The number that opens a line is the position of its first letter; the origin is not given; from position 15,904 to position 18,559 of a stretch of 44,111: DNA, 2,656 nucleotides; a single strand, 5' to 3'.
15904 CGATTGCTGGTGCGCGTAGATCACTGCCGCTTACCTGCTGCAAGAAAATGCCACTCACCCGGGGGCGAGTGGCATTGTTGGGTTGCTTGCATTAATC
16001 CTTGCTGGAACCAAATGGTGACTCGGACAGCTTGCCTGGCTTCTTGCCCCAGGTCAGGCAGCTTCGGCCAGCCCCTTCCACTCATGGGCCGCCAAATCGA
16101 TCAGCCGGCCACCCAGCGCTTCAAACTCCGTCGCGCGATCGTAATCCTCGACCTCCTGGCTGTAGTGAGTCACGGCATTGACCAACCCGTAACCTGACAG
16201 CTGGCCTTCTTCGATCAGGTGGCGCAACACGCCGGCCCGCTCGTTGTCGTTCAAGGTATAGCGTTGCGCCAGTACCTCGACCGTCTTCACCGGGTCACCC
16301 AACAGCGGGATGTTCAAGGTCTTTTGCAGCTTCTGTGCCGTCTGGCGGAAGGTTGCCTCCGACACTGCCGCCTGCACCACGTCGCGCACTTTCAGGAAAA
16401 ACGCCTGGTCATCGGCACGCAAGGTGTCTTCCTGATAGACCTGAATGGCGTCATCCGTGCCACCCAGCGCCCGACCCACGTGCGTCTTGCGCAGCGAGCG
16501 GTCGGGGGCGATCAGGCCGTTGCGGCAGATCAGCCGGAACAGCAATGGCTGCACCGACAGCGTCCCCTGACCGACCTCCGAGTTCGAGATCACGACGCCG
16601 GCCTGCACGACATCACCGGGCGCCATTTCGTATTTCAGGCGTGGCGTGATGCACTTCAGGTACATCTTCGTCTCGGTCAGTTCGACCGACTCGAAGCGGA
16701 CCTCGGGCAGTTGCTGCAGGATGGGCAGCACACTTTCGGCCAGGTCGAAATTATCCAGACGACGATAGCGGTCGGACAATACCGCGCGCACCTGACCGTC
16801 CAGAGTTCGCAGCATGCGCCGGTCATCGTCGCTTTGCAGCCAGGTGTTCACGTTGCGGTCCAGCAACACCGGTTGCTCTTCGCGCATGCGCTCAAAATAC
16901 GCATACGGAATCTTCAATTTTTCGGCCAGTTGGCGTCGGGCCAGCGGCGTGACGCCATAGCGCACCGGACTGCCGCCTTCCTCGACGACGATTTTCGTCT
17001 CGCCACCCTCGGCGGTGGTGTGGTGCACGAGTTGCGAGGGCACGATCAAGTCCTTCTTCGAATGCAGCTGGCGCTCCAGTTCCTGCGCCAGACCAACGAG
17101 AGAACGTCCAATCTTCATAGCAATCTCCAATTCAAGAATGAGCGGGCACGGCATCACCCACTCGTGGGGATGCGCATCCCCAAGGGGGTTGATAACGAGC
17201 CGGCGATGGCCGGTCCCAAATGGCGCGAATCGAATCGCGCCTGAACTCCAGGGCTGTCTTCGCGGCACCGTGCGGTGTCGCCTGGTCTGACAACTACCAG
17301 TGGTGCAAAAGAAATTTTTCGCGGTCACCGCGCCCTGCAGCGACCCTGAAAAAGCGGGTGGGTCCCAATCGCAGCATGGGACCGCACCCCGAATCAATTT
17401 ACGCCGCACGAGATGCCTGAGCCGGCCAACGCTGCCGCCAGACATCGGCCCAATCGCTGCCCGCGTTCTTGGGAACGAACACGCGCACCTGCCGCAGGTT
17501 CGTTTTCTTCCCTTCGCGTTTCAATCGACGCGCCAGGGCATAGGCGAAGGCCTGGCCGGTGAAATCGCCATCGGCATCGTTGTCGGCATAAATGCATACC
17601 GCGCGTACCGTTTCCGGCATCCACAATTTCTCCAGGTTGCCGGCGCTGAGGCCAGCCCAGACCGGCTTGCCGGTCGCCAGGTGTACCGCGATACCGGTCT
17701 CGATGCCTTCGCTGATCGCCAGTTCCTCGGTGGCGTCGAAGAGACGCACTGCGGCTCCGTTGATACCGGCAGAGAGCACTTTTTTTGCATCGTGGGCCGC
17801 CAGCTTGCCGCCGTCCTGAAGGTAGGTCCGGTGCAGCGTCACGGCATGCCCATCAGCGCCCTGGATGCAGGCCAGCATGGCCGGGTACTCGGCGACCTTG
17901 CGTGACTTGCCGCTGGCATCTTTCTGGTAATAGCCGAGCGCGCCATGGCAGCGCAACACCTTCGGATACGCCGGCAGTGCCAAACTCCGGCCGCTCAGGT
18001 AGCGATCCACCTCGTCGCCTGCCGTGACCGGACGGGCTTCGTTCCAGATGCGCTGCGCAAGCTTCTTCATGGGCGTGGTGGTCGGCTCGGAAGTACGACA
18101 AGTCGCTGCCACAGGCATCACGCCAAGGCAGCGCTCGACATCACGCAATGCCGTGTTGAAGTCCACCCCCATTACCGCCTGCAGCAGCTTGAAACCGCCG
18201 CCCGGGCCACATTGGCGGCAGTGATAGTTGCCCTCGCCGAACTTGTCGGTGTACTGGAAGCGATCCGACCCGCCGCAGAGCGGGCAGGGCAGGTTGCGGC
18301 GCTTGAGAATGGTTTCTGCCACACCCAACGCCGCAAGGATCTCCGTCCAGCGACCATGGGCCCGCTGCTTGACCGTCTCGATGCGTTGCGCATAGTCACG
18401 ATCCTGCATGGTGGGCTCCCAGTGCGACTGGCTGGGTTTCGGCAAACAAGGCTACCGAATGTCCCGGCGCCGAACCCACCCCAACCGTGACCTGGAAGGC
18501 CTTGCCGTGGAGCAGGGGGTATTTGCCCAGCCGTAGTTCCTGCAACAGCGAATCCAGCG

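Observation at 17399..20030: Translationally coupled GHKL ATPase + Zn-ribbon/Toprim protein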

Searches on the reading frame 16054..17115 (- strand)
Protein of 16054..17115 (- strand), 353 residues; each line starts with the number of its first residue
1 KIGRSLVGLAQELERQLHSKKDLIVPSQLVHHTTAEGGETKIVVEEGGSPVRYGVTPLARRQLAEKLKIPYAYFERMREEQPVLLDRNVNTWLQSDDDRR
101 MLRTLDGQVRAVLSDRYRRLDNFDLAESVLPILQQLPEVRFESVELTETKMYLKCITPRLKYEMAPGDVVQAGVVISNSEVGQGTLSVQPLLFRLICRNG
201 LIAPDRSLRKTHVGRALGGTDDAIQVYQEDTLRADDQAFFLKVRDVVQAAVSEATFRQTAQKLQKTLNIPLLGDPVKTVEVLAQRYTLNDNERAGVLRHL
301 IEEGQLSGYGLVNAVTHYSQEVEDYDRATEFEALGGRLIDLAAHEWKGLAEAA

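Call 3: search_protein_families(library=pfam, proteins=[window:16054-17115:-], max_evalue=0.01)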
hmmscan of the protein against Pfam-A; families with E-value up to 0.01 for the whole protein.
window:16054-17115:- (353 aa): 1 family
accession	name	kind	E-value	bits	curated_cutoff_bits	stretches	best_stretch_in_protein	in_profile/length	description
PF06067.16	DUF932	-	1.5e-06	28.6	23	1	113-324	5-211/227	Domain of unknown function (DUF932)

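Call 4: search_protein_families(library=ncbifam, proteins=[window:16054-17115:-], max_evalue=0.01)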
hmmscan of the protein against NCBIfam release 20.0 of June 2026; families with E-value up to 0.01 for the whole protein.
window:16054-17115:- (353 aa): 0 families

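Call 21: search_protein_families(library=padloc, proteins=[window:16054-17115:-], max_evalue=0.01)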
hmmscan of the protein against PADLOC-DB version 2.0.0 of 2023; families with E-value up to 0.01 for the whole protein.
window:16054-17115:- (353 aa): 0 families

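Call 22: search_protein_families(library=phrogs, proteins=[window:16054-17115:-], max_evalue=0.01)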
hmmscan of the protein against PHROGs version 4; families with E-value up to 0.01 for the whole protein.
window:16054-17115:- (353 aa): 1 family
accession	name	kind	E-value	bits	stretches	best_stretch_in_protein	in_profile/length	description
phrog_1362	-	unknown function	5.3e-56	191.4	1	31-345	50-389/391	-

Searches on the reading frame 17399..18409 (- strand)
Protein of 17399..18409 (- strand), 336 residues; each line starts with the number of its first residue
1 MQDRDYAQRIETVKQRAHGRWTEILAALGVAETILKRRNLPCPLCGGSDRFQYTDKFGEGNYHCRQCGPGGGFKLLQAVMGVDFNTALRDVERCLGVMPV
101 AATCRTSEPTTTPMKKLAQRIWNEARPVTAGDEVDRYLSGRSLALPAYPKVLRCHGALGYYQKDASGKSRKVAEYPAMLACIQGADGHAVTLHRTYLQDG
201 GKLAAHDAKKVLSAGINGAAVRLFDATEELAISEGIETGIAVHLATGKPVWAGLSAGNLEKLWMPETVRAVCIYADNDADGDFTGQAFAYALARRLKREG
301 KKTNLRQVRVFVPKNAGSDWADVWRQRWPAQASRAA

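Call 3: search_protein_families(library=pfam, proteins=[window:17399-18409:-], max_evalue=0.01)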
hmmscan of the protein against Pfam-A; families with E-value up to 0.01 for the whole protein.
window:17399-18409:- (336 aa): 4 families
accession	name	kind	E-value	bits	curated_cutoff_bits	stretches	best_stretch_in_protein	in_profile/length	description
PF23639.1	DUF7146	-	1.8e-25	89.7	27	1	115-223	4-105/105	Domain of unknown function (DUF7146)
PF13362.12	Toprim_3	-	4.6e-18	65.9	27.2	1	230-327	2-92/95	Toprim domain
PF08273.17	Zn_Ribbon_Prim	-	1.8e-10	41.4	23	1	38-72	2-36/37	Zinc-binding domain of primase-helicase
PF14354.12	Lar_restr_allev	-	0.0096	16.6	28.6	0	40-69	4-33/58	Restriction alleviation protein Lar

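Call 4: search_protein_families(library=ncbifam, proteins=[window:17399-18409:-], max_evalue=0.01)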
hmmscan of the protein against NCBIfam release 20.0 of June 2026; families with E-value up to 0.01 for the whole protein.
window:17399-18409:- (336 aa): 2 families
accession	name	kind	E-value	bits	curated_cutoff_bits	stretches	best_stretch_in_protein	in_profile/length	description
TIGR02760.1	TraI_TIGR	equivalog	7.3e-07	27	929.85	1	115-324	1669-1865/1960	conjugative transfer relaxase/helicase TraI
TIGR03655.1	anti_R_Lar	subfamily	0.0029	17.9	39.6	1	41-69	3-36/55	Lar family restriction alleviation protein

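Call 20: search_solved_structures(query=window:17399-18409:-, max_evalue=1, show_alignments=2)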
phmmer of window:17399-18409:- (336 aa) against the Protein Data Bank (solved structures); distinct sequences matched with E-value up to 1: 6.
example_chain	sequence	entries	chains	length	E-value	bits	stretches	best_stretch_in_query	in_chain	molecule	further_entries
3a4g_A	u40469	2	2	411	0.31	13.1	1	238-301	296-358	Vitamin D hydroxylase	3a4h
3vrm_A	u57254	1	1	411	0.31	13.1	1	238-301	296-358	Vitamin D(3) 25-hydroxylase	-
5gnl_A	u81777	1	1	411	0.31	13.1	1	238-301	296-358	Vitamin D(3) 25-hydroxylase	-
3a4z_A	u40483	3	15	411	0.32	13.1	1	238-301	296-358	Vitamin D hydroxylase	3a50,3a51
5gnm_A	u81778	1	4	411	0.57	12.3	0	238-300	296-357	Vitamin D(3) 25-hydroxylase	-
7ahy_AAA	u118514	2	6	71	0.71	12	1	17-46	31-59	E3 ubiquitin-protein ligase Mdm2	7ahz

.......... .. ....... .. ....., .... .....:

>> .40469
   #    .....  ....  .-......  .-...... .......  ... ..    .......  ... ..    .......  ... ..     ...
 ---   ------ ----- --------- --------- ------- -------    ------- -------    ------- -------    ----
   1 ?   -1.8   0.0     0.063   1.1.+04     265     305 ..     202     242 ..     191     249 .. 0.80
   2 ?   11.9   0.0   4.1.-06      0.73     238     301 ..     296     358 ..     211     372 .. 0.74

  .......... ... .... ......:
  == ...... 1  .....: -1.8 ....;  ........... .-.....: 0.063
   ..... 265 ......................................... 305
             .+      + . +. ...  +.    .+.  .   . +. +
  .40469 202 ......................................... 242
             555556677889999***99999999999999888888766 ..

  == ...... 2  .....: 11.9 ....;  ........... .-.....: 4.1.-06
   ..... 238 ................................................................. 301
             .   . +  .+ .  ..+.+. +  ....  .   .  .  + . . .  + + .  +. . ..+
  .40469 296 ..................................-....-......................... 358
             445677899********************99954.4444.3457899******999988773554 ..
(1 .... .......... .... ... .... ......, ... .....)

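Call 21: search_protein_families(library=padloc, proteins=[window:17399-18409:-], max_evalue=0.01)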
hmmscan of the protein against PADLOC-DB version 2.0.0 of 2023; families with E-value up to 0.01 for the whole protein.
window:17399-18409:- (336 aa): 2 families
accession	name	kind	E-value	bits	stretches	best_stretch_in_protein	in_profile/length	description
PDLC03767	RT_UG29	-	0.00024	16.6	1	54-143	51-138/2280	DRT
PDLC03800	RTasDnaG-like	-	0.00036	17.4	0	220-326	306-374/550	DRT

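Call 22: search_protein_families(library=phrogs, proteins=[window:17399-18409:-], max_evalue=0.01)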
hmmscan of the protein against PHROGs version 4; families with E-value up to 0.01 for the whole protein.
window:17399-18409:- (336 aa): 6 families
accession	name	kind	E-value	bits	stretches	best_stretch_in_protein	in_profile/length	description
phrog_510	-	DNA, RNA and nucleotide metabolism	7.5e-67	227.5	1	12-327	17-348/667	DNA primase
phrog_2249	-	DNA, RNA and nucleotide metabolism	1e-16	61.8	1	36-288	14-275/802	DNA primase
phrog_25777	-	DNA, RNA and nucleotide metabolism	1.8e-15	57.1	1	9-79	40-111/907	DNA primase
phrog_47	-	DNA, RNA and nucleotide metabolism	4.5e-06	26.5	1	18-96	30-109/947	DNA primase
phrog_599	-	moron, auxiliary metabolic gene and host takeover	0.00038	21.7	1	40-126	75-127/262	Lar-like restriction alleviation protein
phrog_4913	-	DNA, RNA and nucleotide metabolism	0.002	17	1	224-327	255-366/1290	replication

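Call 31: search_dna_similar(query=window:17399-18409:-, collection=plasmids, mode=protein, max_rows=40, rows=spread)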
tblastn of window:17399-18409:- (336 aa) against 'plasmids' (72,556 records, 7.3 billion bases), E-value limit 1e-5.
Records with a match: 3590; places in all: 3634; records where one place covers at least 80% of the query: 947.
Best place of each record, by identity: <60% 3590.
By first word of the organism name: Klebsiella 927; Escherichia 667; Salmonella 514; Enterobacter 329; Pseudomonas 156; Citrobacter 133; Rhizobium 72; Vibrio 70; Providencia 49; Sphingobium 46; and 120 more.
By predicted mobility (MOB-suite, as given by PLSDB): conjugative 2930; non-mobilizable 533; mobilizable 127.
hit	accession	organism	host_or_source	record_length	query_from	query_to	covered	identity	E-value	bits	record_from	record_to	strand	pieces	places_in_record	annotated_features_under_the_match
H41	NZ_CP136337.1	Piscinibacter gummiphilus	single cell,soil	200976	8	327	95%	58.8%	5e-122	393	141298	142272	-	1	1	toprim domain-containing protein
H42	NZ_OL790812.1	Proteus mirabilis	-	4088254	9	323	94%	29.8%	6e-26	115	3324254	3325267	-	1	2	none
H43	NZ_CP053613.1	Burkholderia sp. MBR-1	-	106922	42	325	85%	30.1%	7e-15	83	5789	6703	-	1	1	toprim domain-containing protein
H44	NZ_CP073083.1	Pseudomonas aeruginosa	Homo sapiens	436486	2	323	96%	26.0%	2e-14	82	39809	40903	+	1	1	toprim domain-containing protein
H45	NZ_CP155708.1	Klebsiella pneumoniae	Homo sapiens,blood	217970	6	331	97%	24.7%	3e-14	81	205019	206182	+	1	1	toprim domain-containing protein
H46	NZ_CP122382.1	Klebsiella pneumoniae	Homo sapiens,clinical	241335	6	323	95%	24.7%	3e-14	81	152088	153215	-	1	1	toprim domain-containing protein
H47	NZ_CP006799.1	Klebsiella pneumoniae subsp. pneumoniae PittNDM01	urine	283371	6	323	95%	24.7%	3e-14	81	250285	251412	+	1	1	toprim domain-containing protein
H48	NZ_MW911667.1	Klebsiella pneumoniae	-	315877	6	323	95%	24.7%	3e-14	81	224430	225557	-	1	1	toprim domain-containing protein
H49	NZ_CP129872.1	Klebsiella pneumoniae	Homo sapiens,whole organism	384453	6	323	95%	24.7%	3e-14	81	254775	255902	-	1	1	toprim domain-containing protein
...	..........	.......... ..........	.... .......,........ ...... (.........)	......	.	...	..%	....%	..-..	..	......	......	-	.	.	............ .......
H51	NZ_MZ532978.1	Enterobacter cloacae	-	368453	19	323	91%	25.0%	2e-13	79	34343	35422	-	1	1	toprim domain-containing protein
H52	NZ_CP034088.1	Methylocystis rosea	cell culture,groundwater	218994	40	269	68%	30.3%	8e-7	58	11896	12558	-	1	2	toprim domain-containing protein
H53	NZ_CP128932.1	Escherichia coli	-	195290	74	323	74%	27.6%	9e-12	74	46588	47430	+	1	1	toprim domain-containing protein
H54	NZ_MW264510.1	Salmonella enterica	-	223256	74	323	74%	27.6%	9e-12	74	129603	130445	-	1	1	toprim domain-containing protein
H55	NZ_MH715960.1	Klebsiella pneumoniae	-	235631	74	323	74%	27.6%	9e-12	74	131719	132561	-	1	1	toprim domain-containing protein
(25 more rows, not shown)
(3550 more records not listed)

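Call 81: search_solved_structures(query=A5, max_evalue=10, show_alignments=0)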
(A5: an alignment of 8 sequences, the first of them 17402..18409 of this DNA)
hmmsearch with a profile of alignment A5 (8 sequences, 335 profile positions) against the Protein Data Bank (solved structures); distinct sequences matched with E-value up to 10: 4.
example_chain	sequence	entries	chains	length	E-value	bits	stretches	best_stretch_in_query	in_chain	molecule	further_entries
3ngv_A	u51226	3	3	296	0.18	13.7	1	147-226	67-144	D7 protein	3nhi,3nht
7zpn_A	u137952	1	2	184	0.34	12.8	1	68-124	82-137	HTH-type transcriptional regulator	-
8cx6_A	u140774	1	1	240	1.1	11.2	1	70-137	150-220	Targeting protein for Xklp2-A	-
4dou_A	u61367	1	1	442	1.2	11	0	273-285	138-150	Adiponectin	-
